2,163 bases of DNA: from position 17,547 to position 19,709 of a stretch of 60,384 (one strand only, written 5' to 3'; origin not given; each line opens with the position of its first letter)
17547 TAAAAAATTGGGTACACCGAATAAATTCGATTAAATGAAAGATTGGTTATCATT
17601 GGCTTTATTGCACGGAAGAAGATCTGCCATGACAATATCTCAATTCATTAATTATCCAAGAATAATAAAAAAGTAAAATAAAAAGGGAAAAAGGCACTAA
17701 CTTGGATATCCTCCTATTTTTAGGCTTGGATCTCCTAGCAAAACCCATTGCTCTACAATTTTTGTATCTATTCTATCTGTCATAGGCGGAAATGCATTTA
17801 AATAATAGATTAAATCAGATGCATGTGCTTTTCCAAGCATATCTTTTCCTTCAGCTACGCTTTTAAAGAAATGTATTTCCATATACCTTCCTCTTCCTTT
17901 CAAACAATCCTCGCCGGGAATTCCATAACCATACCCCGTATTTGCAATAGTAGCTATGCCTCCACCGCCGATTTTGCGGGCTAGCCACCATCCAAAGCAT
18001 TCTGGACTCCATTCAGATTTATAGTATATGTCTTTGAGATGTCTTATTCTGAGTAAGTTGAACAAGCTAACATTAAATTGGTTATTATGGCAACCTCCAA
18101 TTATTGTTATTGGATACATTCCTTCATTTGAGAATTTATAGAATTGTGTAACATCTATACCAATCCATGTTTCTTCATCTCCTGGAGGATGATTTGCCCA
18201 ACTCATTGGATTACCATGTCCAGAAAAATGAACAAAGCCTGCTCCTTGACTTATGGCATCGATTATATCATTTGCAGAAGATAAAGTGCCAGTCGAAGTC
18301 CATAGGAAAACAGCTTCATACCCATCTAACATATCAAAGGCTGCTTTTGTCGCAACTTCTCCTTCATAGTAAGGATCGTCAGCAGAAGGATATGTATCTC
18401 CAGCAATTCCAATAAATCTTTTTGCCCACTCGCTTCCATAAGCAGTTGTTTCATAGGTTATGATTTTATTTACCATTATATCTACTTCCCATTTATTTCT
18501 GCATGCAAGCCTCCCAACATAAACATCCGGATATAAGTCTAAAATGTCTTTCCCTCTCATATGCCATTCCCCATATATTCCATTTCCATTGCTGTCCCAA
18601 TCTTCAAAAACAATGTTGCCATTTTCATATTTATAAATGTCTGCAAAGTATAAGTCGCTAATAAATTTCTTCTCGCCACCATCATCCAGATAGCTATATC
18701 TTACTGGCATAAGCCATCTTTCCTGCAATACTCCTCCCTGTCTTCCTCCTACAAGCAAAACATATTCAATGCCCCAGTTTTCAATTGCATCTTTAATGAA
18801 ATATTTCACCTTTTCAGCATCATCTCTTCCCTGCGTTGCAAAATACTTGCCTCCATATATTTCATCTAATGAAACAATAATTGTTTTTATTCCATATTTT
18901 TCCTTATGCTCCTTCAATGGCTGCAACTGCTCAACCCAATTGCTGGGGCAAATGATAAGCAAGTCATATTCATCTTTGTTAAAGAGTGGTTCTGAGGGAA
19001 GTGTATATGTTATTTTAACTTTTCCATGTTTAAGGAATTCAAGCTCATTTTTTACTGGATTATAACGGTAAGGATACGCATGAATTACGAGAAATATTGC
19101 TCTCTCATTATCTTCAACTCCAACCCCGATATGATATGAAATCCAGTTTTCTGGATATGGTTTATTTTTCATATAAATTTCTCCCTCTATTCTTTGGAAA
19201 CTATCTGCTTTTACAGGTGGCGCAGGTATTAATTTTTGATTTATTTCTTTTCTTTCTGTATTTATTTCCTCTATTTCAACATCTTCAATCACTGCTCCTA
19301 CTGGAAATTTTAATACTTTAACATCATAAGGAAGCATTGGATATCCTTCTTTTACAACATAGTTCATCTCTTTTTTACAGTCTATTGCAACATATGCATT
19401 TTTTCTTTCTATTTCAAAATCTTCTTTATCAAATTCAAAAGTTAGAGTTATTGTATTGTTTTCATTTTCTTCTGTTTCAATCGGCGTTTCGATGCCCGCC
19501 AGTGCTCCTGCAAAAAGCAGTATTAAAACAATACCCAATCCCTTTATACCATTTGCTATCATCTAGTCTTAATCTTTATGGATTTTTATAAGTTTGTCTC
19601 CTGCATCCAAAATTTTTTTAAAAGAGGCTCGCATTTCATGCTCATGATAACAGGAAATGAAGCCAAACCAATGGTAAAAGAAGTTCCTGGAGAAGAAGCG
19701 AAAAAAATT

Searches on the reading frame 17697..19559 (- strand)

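Call 72: search_protein_families(library=pfam, proteins=[window:17697-19559:-], max_evalue=0.001)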
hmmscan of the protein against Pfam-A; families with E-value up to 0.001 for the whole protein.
window:17697-19559:- (620 aa): 2 families
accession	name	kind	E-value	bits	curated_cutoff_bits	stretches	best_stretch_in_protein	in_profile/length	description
PF01364.23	Peptidase_C25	-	1.7e-53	182.6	23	1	201-614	2-373/374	Peptidase family C25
PF08126.16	Propeptide_C25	-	1.4e-06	28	22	1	32-193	17-180/205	Propeptide_C25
